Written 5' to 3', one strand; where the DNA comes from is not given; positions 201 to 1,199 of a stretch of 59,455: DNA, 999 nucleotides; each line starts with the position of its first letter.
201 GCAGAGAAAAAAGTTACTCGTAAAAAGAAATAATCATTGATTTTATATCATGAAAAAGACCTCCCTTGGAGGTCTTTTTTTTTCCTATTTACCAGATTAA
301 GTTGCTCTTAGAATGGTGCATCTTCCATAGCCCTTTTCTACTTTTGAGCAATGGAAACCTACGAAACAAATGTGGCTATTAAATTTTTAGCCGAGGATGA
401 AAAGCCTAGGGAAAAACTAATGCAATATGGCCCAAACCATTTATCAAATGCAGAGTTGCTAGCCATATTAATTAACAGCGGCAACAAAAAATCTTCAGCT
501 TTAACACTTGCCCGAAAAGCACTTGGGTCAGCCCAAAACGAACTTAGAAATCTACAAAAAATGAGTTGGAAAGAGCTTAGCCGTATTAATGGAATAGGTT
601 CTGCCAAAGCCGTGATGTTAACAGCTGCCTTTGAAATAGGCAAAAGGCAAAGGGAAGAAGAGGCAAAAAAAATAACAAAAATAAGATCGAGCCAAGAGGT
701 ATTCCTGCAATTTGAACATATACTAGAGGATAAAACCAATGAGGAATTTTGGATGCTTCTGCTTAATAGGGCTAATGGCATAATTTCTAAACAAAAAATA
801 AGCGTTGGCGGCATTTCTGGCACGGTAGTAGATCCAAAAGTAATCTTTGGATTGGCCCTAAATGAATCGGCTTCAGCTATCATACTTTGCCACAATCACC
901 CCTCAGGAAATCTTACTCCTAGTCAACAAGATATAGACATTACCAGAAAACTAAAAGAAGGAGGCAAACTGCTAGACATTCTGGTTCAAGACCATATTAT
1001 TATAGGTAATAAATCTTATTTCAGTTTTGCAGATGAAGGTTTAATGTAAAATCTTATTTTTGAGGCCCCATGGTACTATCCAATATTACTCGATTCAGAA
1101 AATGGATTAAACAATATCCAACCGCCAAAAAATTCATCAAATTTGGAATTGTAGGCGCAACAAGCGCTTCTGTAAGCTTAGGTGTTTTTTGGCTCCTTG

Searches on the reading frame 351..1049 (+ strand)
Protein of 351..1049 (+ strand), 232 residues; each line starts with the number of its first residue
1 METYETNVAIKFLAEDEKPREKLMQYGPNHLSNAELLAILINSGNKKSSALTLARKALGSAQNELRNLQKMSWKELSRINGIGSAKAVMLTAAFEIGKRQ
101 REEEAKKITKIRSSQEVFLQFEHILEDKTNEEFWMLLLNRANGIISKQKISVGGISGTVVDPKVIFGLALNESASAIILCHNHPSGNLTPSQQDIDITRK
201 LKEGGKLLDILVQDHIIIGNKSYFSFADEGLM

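Call 17: find_encoding_contigs(protein=window:351-1049:+, flank=10000, max_places=10)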
Protein window:351-1049:+ (232 aa): 3 contigs read that carry it; 3 places shown.
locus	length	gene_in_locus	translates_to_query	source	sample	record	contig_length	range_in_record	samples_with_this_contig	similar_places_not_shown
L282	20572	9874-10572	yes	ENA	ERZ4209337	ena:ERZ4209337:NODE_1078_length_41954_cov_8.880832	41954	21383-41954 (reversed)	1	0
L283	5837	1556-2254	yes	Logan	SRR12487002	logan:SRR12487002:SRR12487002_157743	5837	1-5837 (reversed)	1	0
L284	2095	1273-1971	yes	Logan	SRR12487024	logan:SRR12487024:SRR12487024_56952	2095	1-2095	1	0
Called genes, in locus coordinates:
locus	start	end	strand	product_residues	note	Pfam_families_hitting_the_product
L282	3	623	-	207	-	?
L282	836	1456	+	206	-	-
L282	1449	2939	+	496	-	PF00890:FAD_binding_2 (faint), PF01266:DAO, PF01593:Amino_oxidase, PF03486:HI0933_like (faint), PF13450:NAD_binding_8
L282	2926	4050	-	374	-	PF28590:Lipid_A_deac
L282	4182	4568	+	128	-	PF02033:RBFA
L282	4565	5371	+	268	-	PF13489:Methyltransf_23, PF03848:TehB, PF02353:CMAS (weak), PF05175:MTS (weak), PF13847:Methyltransf_31, PF08241:Methyltransf_11, PF08242:Methyltransf_12, PF13649:Methyltransf_25, +1 more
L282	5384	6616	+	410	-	PF12704:MacB_PCD, PF02687:FtsX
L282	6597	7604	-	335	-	PF04389:Peptidase_M28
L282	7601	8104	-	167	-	PF13302:Acetyltransf_3, PF13420:Acetyltransf_4, PF00583:Acetyltransf_1, PF13508:Acetyltransf_7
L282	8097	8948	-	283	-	PF02737:3HCDH_N, PF00725:3HCDH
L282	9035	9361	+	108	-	PF01521:Fe-S_biosyn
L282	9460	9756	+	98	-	PF01649:Ribosomal_S20p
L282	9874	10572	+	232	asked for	PF20582:UPF0758_N, PF04002:RadC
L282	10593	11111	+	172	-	PF04138:GtrA_DPMS_TM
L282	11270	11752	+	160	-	PF25087:GMPPB_C, PF00132:Hexapep, PF25084:LbH_EIF2B, PF00132:Hexapep (weak), PF14602:Hexapep_2 (weak)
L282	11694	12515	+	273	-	-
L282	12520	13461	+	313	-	PF00535:Glycos_transf_2, PF10111:Glyco_tranf_2_2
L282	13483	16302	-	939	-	PF25596:CPSase_L_D1, PF02786:CPSase_L_D2, PF02787:CPSase_L_D3, PF25596:CPSase_L_D1, PF02655:ATP-grasp_3, PF02786:CPSase_L_D2, PF02222:ATP-grasp, PF07478:Dala_Dala_lig_C, +5 more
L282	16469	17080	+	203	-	-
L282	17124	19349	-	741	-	PF07715:Plug, PF00593:TonB_dep_Rec_b-barrel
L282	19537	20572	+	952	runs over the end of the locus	PF13620:CarboxypepD_reg, PF13715:CarbopepD_reg_2, PF00593:TonB_dep_Rec_b-barrel (weak), PF14905:OMP_b-brl_3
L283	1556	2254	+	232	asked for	PF20582:UPF0758_N, PF04002:RadC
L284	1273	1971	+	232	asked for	PF20582:UPF0758_N, PF04002:RadC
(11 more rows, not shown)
